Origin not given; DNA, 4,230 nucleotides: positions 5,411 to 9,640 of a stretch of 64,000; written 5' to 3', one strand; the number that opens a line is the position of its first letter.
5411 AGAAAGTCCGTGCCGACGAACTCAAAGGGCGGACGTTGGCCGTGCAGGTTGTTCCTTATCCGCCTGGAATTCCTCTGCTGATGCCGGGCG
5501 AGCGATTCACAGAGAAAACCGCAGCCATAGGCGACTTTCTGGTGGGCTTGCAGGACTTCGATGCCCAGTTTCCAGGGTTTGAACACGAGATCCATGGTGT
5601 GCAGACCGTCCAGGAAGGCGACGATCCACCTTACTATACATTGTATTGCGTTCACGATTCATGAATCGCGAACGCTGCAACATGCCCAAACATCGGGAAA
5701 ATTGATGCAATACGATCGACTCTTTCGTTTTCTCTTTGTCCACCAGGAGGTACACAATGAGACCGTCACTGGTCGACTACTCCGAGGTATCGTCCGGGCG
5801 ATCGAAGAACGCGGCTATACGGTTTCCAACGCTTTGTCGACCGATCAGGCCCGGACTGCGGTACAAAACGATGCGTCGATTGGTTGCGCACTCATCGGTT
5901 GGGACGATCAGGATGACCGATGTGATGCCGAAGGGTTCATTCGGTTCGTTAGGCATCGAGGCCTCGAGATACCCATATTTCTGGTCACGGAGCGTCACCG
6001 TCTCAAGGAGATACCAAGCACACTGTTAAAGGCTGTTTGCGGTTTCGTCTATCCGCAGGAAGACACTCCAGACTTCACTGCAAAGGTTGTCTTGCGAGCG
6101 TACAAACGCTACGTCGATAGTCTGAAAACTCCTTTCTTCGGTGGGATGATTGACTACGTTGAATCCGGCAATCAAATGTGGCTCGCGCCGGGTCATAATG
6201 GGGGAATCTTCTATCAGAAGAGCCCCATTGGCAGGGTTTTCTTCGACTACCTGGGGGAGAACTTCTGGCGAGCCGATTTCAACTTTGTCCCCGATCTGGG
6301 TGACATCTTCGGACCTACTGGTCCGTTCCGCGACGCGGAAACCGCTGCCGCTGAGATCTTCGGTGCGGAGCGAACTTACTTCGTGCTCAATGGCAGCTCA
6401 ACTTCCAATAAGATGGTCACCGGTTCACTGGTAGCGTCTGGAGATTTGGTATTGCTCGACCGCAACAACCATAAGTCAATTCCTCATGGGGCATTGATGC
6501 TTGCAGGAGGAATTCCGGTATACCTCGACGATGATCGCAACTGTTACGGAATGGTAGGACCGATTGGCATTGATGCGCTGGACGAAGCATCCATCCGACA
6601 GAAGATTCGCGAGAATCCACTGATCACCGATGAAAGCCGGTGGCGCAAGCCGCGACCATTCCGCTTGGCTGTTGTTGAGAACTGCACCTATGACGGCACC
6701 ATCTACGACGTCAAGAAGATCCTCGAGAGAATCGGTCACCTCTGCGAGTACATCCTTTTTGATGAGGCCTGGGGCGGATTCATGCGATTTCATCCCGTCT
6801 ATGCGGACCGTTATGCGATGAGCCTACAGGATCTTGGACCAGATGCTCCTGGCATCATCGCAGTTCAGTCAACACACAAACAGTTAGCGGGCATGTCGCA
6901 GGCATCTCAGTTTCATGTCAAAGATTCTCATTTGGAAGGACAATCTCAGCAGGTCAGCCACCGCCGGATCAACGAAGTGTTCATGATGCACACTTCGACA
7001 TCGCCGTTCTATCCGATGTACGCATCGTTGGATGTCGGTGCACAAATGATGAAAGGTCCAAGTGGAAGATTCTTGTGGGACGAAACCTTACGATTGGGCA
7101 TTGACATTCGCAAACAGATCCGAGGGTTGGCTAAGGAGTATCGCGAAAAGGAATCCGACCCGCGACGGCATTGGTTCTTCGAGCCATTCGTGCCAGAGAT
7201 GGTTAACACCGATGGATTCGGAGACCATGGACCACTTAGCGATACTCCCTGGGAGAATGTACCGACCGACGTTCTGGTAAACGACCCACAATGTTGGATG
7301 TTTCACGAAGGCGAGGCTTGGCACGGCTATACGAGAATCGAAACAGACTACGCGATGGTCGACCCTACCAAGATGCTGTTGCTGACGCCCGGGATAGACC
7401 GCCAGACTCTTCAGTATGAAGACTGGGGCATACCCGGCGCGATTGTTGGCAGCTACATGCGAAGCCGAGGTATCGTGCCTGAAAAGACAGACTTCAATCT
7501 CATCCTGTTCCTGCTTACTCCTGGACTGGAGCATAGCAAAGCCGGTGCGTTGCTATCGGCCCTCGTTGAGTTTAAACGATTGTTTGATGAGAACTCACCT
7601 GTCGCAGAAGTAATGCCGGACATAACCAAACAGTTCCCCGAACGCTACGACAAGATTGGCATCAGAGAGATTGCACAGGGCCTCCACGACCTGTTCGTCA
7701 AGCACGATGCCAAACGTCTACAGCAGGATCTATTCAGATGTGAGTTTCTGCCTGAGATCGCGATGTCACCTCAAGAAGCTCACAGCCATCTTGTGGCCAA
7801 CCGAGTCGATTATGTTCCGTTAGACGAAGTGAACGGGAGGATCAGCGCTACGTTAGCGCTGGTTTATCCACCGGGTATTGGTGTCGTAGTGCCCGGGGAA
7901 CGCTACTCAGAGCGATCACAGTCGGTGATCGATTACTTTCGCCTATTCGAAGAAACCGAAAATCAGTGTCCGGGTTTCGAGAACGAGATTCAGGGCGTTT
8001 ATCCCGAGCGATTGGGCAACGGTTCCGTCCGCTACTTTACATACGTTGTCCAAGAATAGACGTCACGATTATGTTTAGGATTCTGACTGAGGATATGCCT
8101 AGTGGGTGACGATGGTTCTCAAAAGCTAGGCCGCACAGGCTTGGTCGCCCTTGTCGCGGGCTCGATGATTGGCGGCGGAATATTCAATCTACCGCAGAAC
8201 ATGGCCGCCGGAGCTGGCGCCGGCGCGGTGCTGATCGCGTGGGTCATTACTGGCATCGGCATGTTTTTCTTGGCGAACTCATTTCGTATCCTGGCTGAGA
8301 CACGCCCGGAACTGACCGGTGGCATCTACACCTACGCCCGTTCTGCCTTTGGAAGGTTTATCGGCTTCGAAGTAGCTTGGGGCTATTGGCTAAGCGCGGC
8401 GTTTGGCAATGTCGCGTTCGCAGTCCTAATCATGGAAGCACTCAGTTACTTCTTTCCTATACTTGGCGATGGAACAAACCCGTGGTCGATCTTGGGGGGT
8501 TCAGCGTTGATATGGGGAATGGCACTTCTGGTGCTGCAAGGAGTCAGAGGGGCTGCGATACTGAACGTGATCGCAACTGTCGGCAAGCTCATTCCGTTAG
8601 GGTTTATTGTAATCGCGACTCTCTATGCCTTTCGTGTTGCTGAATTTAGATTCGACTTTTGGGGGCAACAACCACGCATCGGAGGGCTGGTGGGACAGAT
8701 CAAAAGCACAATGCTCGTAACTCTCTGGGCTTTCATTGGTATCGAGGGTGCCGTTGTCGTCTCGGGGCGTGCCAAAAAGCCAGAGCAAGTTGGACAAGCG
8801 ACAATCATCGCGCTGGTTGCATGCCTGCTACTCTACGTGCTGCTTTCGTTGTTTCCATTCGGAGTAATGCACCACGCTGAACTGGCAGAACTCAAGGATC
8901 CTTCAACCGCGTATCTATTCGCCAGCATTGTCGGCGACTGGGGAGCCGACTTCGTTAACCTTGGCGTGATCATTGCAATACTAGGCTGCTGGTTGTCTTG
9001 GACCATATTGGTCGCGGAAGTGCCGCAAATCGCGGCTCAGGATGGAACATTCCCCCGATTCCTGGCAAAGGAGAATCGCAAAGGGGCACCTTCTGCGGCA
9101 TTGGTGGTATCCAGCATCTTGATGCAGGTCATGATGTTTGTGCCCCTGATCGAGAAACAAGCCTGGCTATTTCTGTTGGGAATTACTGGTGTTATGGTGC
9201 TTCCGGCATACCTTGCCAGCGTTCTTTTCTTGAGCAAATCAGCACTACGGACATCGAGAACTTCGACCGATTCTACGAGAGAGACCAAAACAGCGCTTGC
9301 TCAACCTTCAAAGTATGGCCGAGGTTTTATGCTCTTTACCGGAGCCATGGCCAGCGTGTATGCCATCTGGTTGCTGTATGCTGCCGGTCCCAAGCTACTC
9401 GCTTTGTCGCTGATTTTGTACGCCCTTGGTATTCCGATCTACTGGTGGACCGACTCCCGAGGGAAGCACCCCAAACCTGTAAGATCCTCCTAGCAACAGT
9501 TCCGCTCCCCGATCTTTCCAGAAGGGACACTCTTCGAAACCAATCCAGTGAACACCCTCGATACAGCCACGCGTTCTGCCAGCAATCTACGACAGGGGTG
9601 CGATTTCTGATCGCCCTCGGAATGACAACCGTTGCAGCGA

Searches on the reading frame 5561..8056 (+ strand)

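Call 10: search_protein_families(library=pfam, proteins=[window:5561-8056:+], max_evalue=0.001)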
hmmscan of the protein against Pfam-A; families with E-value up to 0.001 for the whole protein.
window:5561-8056:+ (832 aa): 3 families
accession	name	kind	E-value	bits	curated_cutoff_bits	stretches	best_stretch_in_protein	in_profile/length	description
PF01276.26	OKR_DC_1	-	4.4e-145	484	27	1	190-659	1-416/417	Orn/Lys/Arg decarboxylase, major domain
PF03711.20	OKR_DC_1_C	-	1e-43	149.2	24.2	1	685-816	1-130/132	Orn/Lys/Arg decarboxylase, C-terminal domain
PF03709.21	OKR_DC_1_N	-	2.3e-23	83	29.3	1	71-184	3-111/111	Orn/Lys/Arg decarboxylase, N-terminal domain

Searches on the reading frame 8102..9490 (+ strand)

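Call 10: search_protein_families(library=pfam, proteins=[window:8102-9490:+], max_evalue=0.001)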
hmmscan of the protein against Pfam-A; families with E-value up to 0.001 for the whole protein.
window:8102-9490:+ (463 aa): 2 families
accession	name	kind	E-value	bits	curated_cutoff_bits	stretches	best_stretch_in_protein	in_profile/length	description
PF13520.12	AA_permease_2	-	4.2e-55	187.8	27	1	11-375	3-368/427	Amino acid permease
PF00324.27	AA_permease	-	2.8e-27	96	24.6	1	19-430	7-432/470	Amino acid permease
